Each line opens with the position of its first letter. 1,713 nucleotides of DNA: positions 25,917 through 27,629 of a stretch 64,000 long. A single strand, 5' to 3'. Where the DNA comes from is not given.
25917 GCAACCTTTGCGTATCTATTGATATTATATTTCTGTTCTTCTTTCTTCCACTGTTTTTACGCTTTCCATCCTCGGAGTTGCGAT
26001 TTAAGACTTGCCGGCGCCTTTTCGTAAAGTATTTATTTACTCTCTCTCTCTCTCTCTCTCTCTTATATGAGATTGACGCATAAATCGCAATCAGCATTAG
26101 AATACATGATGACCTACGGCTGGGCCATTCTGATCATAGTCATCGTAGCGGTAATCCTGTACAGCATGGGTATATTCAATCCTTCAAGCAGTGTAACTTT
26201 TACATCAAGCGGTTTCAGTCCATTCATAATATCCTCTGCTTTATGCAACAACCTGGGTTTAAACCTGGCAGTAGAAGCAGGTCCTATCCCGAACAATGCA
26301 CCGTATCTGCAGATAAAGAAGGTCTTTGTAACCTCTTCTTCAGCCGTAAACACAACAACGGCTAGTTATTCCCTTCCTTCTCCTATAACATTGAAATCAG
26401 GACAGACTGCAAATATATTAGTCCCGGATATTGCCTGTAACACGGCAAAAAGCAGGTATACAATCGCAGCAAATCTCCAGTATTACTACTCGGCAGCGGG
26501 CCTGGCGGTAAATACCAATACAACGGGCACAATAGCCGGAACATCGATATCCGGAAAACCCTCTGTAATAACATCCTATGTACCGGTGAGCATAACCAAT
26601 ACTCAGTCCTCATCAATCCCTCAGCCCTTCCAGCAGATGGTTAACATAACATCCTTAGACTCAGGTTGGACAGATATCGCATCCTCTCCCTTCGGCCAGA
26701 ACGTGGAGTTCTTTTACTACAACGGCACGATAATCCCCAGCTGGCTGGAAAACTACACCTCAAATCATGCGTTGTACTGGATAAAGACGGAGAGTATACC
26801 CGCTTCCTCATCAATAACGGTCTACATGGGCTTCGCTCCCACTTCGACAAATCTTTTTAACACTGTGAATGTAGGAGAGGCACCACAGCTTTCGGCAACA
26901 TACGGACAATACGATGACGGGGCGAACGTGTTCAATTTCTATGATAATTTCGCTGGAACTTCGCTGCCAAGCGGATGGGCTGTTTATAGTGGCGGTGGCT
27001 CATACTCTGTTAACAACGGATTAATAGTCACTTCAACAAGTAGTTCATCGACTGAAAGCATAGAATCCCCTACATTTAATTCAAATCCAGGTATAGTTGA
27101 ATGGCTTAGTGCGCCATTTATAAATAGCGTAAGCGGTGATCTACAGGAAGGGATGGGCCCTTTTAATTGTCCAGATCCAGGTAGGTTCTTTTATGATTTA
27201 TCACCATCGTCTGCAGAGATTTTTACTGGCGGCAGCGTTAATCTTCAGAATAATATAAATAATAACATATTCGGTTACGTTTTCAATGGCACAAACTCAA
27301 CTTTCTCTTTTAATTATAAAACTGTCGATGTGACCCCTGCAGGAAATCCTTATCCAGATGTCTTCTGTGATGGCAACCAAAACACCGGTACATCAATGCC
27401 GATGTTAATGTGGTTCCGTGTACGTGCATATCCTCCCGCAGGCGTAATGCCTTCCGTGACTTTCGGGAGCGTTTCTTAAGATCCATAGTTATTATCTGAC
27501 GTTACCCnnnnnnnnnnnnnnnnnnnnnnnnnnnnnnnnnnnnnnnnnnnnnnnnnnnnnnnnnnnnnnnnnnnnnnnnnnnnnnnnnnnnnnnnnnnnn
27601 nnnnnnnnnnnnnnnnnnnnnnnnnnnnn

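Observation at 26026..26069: (CT)12 microsatellite fills the TATA-to-ATG spacer of a pilin-like surface gene: possible phase-variation switch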

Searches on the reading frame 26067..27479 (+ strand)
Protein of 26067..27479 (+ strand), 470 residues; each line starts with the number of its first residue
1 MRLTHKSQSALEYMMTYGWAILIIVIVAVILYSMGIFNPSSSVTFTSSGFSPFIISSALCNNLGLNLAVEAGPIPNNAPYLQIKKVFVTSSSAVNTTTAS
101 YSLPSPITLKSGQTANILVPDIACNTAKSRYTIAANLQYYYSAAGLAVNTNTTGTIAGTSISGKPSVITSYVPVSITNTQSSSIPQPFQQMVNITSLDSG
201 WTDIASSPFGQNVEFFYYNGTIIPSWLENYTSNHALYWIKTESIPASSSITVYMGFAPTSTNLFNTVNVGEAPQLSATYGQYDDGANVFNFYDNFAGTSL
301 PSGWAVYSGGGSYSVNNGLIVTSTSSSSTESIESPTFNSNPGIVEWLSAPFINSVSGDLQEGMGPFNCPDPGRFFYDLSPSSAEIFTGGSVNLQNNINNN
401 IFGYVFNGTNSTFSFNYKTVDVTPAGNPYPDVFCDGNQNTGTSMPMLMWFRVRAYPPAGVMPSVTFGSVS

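Call 6: search_protein_families(library=pfam, proteins=[window:26067-27479:+], max_evalue=0.1)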
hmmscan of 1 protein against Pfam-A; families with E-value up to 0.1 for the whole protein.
window:26067-27479:+ (470 aa): 1 family
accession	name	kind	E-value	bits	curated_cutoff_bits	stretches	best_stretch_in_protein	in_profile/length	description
PF10102.14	DUF2341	-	4.9e-09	37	23.4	1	210-304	2-81/84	Domain of unknown function (DUF2341)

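Call 10: find_homologous_proteins(query=window:26067-27479:+)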
Query window:26067-27479:+ (470 aa): 1193 proteins with E <= 0.001 among 8000 candidates; the best 120 are listed.
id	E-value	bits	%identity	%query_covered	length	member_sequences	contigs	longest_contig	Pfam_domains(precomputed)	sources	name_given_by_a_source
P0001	5.4e-296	1000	100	97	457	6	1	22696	PF10102.15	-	-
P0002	5.4e-154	532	57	100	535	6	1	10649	-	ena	-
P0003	2.8e-153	529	57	99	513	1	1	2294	PF10102.15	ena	-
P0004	4.5e-152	525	56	100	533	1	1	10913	PF10102.15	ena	-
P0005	6.1e-147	508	54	100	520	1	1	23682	-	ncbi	-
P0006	8.4e-147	508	54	99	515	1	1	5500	PF10102.15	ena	-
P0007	1.6e-146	507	55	99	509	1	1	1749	-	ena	-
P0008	5.8e-146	505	56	99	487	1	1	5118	PF10102.15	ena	-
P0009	2.1e-143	497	55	99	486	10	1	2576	PF10102.15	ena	-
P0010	6.4e-143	495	54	99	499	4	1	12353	-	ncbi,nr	ncbi:MAG: hypothetical protein OH338_02920 [Candidatus Parvarchaeota archaeon]|nr:hypothetical prote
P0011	9.9e-143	494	69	70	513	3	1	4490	PF10102.15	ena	-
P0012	4.3e-140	486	53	99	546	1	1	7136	-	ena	-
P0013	5.8e-139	482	56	99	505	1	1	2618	-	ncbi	-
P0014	1.4e-138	481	55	100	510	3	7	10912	PF10102.15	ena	-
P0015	1.6e-136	474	54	99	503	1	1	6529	-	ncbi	-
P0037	1.2e-131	458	50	100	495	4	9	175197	-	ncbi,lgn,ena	-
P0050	3.1e-129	450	52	100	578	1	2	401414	PF10102.15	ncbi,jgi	jgi:hypothetical protein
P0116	1.2e-115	405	47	100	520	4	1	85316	PF10102.15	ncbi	-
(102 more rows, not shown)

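Call 11: find_encoding_contigs(protein=P0001, flank=3000, max_places=10)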
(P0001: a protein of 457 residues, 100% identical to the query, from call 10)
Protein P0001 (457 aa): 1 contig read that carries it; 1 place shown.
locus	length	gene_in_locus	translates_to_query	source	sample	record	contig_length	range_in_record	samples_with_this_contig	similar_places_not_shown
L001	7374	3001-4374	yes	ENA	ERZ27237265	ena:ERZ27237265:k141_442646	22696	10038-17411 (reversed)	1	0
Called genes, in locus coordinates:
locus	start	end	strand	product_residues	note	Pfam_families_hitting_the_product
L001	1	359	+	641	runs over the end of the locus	PF00493:MCM (faint), PF05496:RuvB_N (faint), PF20030:bpMoxR (faint), PF01078:Mg_chelatase, PF00158:Sigma54_activat, PF07728:AAA_5, PF05362:Lon_C, PF13541:ChlI, +3 more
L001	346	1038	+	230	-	PF01163:RIO1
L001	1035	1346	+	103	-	PF01035:DNA_binding_1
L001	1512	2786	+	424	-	PF13173:AAA_14, PF13635:DUF4143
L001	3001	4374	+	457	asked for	PF10102:DUF2341 (weak)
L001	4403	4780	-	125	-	-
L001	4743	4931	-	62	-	PF18765:Polbeta (weak)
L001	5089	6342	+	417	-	PF01637:ATPase_2 (faint), PF13173:AAA_14, PF13635:DUF4143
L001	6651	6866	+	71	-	-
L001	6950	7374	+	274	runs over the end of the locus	-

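Call 12: list_cluster_members(proteins=[P0001])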
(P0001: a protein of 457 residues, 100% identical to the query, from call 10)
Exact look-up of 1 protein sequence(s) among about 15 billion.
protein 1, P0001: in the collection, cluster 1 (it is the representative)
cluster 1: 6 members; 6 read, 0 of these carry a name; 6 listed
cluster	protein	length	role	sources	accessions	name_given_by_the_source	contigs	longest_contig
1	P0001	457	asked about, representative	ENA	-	-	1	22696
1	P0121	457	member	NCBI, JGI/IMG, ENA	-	-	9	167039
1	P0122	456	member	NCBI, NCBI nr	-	-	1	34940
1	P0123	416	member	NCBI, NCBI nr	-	-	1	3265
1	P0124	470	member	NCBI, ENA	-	-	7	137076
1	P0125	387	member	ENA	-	-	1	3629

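Call 14: find_encoding_contigs(protein=P0121, flank=3000, max_places=10)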
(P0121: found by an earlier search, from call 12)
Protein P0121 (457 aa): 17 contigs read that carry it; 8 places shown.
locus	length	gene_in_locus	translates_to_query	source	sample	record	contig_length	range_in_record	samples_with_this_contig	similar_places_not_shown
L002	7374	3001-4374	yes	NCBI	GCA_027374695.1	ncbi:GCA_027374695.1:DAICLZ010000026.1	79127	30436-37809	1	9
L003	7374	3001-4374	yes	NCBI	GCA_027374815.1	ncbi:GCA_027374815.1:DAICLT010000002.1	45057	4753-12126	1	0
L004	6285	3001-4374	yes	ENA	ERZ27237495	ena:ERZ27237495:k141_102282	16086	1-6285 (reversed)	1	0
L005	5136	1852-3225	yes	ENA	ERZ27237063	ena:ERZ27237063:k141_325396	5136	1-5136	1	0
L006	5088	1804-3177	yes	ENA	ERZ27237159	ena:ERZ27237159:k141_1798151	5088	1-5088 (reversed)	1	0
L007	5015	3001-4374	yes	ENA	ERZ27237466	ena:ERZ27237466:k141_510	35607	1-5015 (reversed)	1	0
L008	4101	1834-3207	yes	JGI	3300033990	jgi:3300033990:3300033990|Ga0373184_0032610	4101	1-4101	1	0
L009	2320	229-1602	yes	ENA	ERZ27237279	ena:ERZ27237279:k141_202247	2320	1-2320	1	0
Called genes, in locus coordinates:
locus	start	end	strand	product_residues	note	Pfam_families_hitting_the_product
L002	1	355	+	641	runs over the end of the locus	PF00493:MCM (faint), PF05496:RuvB_N (faint), PF20030:bpMoxR (faint), PF01078:Mg_chelatase, PF00158:Sigma54_activat, PF07728:AAA_5, PF05362:Lon_C, PF13541:ChlI, +3 more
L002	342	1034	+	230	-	PF01163:RIO1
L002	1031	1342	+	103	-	PF01035:DNA_binding_1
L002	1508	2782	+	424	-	PF13173:AAA_14, PF13635:DUF4143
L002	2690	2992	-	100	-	-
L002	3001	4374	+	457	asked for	PF10102:DUF2341 (weak)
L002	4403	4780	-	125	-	-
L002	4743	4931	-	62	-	PF18765:Polbeta (weak)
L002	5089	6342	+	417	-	PF13173:AAA_14, PF13635:DUF4143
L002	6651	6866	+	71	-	-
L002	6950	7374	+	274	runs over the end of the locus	-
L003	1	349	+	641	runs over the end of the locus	PF00493:MCM (faint), PF05496:RuvB_N (faint), PF20030:bpMoxR (faint), PF01078:Mg_chelatase, PF00158:Sigma54_activat, PF07728:AAA_5, PF05362:Lon_C, PF13541:ChlI, +3 more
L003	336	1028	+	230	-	PF01163:RIO1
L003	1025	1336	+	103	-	PF01035:DNA_binding_1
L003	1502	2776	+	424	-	PF13173:AAA_14, PF13635:DUF4143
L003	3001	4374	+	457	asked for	PF10102:DUF2341 (weak)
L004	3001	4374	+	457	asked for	PF10102:DUF2341 (weak)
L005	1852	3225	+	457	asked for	PF10102:DUF2341 (weak)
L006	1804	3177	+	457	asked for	PF10102:DUF2341 (weak)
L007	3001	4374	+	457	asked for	PF10102:DUF2341 (weak)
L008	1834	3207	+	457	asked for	PF10102:DUF2341 (weak)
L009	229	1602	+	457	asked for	PF10102:DUF2341 (weak)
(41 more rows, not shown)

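Call 15: find_encoding_contigs(protein=P0124, flank=3000, max_places=10)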
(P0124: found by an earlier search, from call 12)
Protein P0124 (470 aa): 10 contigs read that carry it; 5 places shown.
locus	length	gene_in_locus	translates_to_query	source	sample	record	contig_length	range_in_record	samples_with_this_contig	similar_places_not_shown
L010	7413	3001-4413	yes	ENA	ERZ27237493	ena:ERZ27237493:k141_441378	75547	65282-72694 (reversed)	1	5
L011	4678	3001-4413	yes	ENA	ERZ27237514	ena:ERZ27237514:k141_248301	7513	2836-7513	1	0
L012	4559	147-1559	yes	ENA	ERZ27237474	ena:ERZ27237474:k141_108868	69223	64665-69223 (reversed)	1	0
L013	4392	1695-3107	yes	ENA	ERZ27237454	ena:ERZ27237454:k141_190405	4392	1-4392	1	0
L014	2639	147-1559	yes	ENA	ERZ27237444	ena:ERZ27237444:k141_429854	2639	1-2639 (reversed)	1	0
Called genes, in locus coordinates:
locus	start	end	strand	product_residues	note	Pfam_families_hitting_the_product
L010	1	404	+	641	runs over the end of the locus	PF00493:MCM (faint), PF05496:RuvB_N (faint), PF20030:bpMoxR (faint), PF01078:Mg_chelatase, PF00158:Sigma54_activat, PF07728:AAA_5, PF05362:Lon_C, PF13541:ChlI, +3 more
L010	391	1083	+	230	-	PF01163:RIO1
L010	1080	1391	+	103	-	PF01035:DNA_binding_1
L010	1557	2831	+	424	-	PF13173:AAA_14, PF13635:DUF4143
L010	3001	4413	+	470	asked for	PF10102:DUF2341 (weak)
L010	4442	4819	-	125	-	-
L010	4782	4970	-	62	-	PF18765:Polbeta (weak)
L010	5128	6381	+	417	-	PF13173:AAA_14, PF13635:DUF4143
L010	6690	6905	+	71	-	-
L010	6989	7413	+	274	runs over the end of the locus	-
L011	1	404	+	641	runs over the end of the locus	PF00493:MCM (faint), PF05496:RuvB_N (faint), PF20030:bpMoxR (faint), PF01078:Mg_chelatase, PF00158:Sigma54_activat, PF07728:AAA_5, PF05362:Lon_C, PF13541:ChlI, +3 more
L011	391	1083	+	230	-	PF01163:RIO1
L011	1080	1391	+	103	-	PF01035:DNA_binding_1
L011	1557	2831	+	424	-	PF13173:AAA_14, PF13635:DUF4143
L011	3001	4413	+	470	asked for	PF10102:DUF2341 (weak)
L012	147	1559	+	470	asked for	PF10102:DUF2341 (weak)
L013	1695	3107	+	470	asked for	PF10102:DUF2341 (weak)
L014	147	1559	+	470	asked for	PF10102:DUF2341 (weak)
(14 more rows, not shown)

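Call 21: find_related_loci(query=A1, collection=genome_contigs, flank=2500)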
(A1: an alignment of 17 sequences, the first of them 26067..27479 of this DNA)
Query A1 (470 aa) in genome_contigs; peptide patterns used: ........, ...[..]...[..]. (x = any residue, [..] = any of these).
600 stretches matched a pattern (row limit reached: there are more); 554 encode a relative of the query (tblastn E <= 1e-3); the best 80 are kept; 79 distinct loci.
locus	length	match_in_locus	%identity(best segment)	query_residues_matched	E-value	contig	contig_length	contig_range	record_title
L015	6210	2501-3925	53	1-470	2e-134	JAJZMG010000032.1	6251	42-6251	MAG: Nanoarchaeota archaeon isolate MAS3.bin171 NODE_24486_length_6251_cov_7.742815, whole genome shotgun sequence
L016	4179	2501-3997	49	4-470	1e-128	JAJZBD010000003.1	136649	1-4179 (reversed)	MAG: Nanoarchaeota archaeon isolate HSP2.bin18 NODE_62_length_136649_cov_5.100731, whole genome shotgun sequence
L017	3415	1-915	65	28-333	7e-116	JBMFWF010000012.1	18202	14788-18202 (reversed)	MAG: Candidatus Parvarchaeum sp. isolate KM4364-11 NODE_12_length_18202_cov_16.850436, whole genome shotgun sequence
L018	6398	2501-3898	50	4-470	3e-105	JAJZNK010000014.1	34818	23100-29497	MAG: Nanoarchaeota archaeon isolate MAS3.bin90 NODE_2266_length_34818_cov_1.554755, whole genome shotgun sequence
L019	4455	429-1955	46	3-470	2e-103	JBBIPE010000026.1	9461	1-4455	MAG: archaeon isolate QH1S170213_bin_296 NODE_756_length_9461_cov_9.8018, whole genome shotgun sequence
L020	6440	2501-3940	50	4-469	4e-119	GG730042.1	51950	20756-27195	MAG: Candidatus Parvarchaeum acidiphilum ARMAN-4 genomic scaffold Scf_ARM4contig_1553, whole genome shotgun sequence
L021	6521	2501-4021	69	4-470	6e-118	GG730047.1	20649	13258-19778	MAG: Candidatus Parvarchaeum acidiphilum ARMAN-4 genomic scaffold Scf_ARM4contig_1678, whole genome shotgun sequence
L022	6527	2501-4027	41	1-470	5e-81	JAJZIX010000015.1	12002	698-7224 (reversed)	MAG: Nanoarchaeota archaeon isolate LSA4.bin68 NODE_6359_length_12002_cov_2.523032, whole genome shotgun sequence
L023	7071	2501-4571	41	2-470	9e-80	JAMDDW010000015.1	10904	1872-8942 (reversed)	MAG: Candidatus Parvarchaeota archaeon isolate FK_Sedi_B_Bin.122 NODE_24860_length_10904_cov_2.67078, whole genome shotg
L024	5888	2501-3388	49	1-302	1e-66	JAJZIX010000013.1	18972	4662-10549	MAG: Nanoarchaeota archaeon isolate LSA4.bin68 NODE_3334_length_18972_cov_3.271106, whole genome shotgun sequence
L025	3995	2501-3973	34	6-469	5e-50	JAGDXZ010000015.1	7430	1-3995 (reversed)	MAG: Candidatus Micrarchaeota archaeon isolate KMA_Bin06 NODE_2354_length_7430_cov_13.145085, whole genome shotgun seque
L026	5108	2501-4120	32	6-466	6e-46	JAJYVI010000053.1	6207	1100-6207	MAG: Candidatus Micrarchaeota archaeon isolate FK1.bin87 NODE_14815_length_6207_cov_1.478454, whole genome shotgun seque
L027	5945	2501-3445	38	2-299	2e-44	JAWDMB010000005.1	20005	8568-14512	MAG: Candidatus Micrarchaeota archaeon isolate DS.bin.6 NODE_194_length_20005_cov_5.93532, whole genome shotgun sequence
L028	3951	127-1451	54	3-185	4e-43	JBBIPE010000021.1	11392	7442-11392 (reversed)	MAG: archaeon isolate QH1S170213_bin_296 NODE_567_length_11392_cov_11.6852, whole genome shotgun sequence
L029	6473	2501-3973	42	1-470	2e-77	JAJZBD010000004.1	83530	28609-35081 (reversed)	MAG: Nanoarchaeota archaeon isolate HSP2.bin18 NODE_160_length_83530_cov_4.388056, whole genome shotgun sequence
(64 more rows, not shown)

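Call 28: find_related_loci(query=A1, collection=metagenome_contigs, flank=1500)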
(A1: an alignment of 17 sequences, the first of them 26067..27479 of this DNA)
Query A1 (470 aa) in metagenome_contigs; peptide patterns used: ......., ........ (x = any residue, [..] = any of these).
600 stretches matched a pattern (row limit reached: there are more); 492 encode a relative of the query (tblastn E <= 1e-3); the best 80 are kept; 80 distinct loci.
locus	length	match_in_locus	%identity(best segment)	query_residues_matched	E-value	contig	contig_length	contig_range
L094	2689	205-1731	36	6-470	1e-60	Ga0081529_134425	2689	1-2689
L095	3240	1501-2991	32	6-470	1e-54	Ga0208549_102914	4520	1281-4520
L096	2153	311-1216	40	2-294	2e-49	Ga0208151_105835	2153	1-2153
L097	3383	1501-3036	35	2-470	4e-44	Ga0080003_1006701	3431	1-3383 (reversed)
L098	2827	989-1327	59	211-321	2e-32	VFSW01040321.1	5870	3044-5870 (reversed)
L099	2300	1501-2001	42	165-321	4e-27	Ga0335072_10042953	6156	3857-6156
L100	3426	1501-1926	44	165-315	3e-24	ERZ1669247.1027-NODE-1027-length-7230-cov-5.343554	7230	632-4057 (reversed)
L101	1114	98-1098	40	1-240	6e-23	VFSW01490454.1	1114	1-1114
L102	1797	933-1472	39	165-326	9e-19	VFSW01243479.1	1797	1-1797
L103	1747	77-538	35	3-160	1e-16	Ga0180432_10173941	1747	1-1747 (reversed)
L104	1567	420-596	58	4-62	2e-16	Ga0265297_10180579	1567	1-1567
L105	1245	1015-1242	56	165-240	2e-16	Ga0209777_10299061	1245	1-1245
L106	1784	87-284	59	1-65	7e-16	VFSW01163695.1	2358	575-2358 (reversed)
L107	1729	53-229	61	3-61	2e-15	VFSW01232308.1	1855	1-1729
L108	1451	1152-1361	44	1-70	4e-15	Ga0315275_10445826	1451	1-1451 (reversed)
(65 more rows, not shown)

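Call 29: find_encoding_contigs(protein=P0122, flank=1500, max_places=10)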
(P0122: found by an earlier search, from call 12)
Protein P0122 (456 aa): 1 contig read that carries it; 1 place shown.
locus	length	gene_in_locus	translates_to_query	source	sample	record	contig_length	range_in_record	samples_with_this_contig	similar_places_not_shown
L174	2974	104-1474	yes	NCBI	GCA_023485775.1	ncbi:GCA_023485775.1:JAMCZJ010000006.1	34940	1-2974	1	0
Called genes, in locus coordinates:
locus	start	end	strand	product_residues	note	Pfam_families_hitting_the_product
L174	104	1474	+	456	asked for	PF10102:DUF2341 (weak)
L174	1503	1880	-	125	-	-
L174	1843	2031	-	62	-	PF18765:Polbeta (weak)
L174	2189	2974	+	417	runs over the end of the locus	PF13173:AAA_14, PF13635:DUF4143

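Call 30: find_encoding_contigs(protein=P0125, flank=1500, max_places=10)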
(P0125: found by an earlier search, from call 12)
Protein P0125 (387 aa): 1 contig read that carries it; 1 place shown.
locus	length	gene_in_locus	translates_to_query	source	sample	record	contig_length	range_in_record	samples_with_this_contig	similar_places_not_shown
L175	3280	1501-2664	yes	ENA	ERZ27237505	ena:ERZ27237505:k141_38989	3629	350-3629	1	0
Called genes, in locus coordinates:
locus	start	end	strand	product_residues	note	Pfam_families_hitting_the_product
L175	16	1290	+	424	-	PF13173:AAA_14, PF13635:DUF4143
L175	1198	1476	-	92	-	-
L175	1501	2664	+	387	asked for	PF10102:DUF2341 (weak)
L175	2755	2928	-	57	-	-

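Call 45: find_encoding_contigs(protein=P0037, flank=600, max_places=10)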
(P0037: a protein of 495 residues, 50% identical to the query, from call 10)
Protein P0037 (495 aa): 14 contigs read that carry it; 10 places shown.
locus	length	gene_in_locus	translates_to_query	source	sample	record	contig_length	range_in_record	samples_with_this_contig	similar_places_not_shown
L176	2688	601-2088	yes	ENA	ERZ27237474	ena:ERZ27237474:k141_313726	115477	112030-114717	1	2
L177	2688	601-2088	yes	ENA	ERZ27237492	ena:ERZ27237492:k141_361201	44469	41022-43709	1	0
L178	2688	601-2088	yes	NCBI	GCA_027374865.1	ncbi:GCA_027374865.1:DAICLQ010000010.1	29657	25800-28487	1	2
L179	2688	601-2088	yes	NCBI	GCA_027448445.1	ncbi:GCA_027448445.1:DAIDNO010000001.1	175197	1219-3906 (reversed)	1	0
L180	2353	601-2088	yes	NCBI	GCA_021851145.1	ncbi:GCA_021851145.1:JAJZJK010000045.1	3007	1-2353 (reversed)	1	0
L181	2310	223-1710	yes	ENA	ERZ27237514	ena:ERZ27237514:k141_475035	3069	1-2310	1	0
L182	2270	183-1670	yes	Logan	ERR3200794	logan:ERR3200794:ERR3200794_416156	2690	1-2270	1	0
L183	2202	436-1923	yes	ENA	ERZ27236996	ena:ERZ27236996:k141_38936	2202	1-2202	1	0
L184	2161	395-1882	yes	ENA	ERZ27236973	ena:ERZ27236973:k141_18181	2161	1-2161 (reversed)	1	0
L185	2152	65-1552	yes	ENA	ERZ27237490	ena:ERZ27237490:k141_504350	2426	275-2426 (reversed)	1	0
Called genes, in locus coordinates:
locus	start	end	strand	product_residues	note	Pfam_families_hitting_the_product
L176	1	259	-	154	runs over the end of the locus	-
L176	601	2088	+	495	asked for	-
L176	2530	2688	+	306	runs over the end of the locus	?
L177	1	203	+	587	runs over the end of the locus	-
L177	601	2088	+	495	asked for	-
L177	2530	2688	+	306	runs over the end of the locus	?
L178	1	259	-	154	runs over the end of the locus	-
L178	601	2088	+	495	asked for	-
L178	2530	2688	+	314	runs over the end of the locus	PF13737:DDE_Tnp_1_5, PF01609:DDE_Tnp_1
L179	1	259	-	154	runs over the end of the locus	-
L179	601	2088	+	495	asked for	-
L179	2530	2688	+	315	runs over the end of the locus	PF13737:DDE_Tnp_1_5, PF01609:DDE_Tnp_1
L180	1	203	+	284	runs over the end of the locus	?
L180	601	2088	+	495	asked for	-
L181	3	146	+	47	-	?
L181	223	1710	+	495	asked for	-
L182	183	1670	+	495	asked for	-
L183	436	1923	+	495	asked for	-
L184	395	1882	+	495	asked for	-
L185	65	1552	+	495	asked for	-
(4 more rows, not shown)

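Call 46: find_encoding_contigs(protein=P0116, flank=600, max_places=10)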
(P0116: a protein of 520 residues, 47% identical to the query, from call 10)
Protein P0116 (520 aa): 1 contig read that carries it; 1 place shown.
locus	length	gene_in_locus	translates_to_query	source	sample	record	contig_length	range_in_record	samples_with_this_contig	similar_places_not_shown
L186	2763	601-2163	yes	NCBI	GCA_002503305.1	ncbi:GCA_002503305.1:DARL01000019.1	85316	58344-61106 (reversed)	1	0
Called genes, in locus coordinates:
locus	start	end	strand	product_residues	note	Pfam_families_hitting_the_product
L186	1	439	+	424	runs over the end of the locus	PF13173:AAA_14, PF13635:DUF4143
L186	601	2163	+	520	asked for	PF10102:DUF2341 (weak)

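Call 52: predict_structure(alignment_id=A1)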
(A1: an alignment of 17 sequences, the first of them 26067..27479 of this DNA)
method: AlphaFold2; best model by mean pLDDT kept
length: 470 residues; sequences in the alignment: 17
mean_pLDDT: 54.1   pTM: 0.35
mean pLDDT of the five models: 54.1, 50.6, 48.7, 47.1, 47.0
residues with pLDDT >= 90: 0; 70-90: 107; 50-70: 159; < 50: 204
segments of 3 or more residues with pLDDT < 50: 1-8, 35-43, 163-174, 183-214, 216-242, 252-289, 351-359, 365-399, 414-429, 456-470
pLDDT, mean of each block of 10 residues (from residue 1): 45 63 77 43 60 76 73 78 75 58 73 74 65 77 64 72 40 52 49 41 39 45 37 37 53 43 29 26 37 70 67 73 64 62 62 44 48 42 30 39 55 47 47 54 63 48 27
secondary structure, 60 per line:
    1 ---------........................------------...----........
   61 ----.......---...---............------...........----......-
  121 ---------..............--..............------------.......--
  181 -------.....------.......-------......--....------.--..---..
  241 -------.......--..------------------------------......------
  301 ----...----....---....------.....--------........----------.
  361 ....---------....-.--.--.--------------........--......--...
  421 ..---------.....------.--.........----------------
elements in order: H10-33 E46-48 E53-60 E65-71 E81-92 E99-109 E114-119 E130-143 E146-159 E172-178 E188-192 H199-205 E213-218 E221-224 E248-254 E289-294 E305-307 E312-315 E319-322 E329-333 E342-349 E360-364 E374-377 E400-407 E410-415 E418-422 E432-436 E446-454

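Call 66: find_encoding_contigs(protein=P0050, flank=600, max_places=10)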
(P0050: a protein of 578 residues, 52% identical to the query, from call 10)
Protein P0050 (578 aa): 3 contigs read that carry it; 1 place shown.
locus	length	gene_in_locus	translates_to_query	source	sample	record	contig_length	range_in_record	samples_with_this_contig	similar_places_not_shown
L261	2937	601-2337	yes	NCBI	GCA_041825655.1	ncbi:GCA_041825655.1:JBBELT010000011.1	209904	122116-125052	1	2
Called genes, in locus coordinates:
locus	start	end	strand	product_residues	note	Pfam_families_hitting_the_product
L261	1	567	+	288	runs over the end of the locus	PF02629:CoA_binding, PF13380:CoA_binding_2, PF00549:Ligase_CoA, PF13607:Succ_CoA_lig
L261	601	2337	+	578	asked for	PF10102:DUF2341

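Call 74: list_cluster_members(proteins=[P0116, P0125])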
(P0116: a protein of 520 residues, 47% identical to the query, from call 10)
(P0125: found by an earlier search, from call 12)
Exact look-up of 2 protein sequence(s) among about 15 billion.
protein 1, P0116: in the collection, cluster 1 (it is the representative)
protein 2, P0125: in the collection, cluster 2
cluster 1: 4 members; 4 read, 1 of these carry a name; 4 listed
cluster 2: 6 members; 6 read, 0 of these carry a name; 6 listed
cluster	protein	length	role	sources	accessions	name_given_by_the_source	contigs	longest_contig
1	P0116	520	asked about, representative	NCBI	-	-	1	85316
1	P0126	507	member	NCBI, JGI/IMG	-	hypothetical protein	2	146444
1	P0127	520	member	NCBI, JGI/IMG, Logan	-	-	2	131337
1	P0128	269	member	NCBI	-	-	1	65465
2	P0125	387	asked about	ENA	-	-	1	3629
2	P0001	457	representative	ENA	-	-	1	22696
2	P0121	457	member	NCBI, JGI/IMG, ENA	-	-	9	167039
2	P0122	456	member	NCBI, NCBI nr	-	-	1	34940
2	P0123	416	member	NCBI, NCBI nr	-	-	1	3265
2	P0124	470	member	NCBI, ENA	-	-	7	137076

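Call 75: find_encoding_contigs(protein=P0126, flank=400, max_places=10)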
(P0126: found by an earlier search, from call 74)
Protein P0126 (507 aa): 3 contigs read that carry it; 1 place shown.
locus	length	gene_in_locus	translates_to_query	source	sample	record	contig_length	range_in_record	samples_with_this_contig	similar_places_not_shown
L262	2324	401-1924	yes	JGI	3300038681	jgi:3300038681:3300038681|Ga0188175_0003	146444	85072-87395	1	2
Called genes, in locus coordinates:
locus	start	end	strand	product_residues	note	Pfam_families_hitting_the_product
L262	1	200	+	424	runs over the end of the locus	PF13173:AAA_14, PF13635:DUF4143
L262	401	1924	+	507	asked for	PF10102:DUF2341 (weak)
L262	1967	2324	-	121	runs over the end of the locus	-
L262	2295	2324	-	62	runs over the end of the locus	PF18765:Polbeta (weak)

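Call 76: find_encoding_contigs(protein=P0127, flank=400, max_places=10)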
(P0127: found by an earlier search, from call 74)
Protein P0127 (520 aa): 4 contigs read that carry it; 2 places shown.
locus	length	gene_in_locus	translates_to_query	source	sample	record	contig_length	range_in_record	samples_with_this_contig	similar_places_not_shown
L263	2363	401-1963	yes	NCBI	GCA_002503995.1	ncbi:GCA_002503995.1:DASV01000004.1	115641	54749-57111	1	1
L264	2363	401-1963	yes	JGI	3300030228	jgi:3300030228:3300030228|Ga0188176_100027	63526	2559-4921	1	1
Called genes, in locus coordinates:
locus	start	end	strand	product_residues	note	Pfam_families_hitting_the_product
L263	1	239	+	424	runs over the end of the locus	PF13173:AAA_14, PF13635:DUF4143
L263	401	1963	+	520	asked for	PF10102:DUF2341 (weak)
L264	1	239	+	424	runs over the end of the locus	PF13173:AAA_14, PF13635:DUF4143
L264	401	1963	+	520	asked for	PF10102:DUF2341 (weak)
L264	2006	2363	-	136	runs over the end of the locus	-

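Call 78: search_protein_families(library=ncbifam, proteins=[window:26067-27479:+], max_evalue=10)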
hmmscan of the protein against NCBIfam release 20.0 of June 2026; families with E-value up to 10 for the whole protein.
window:26067-27479:+ (470 aa): 1 family
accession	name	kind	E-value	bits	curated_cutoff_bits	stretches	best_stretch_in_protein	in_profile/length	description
NF040514.1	CAL67264_fam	equivalog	0.019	15.2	50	1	17-39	6-28/57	CAL67264 family membrane protein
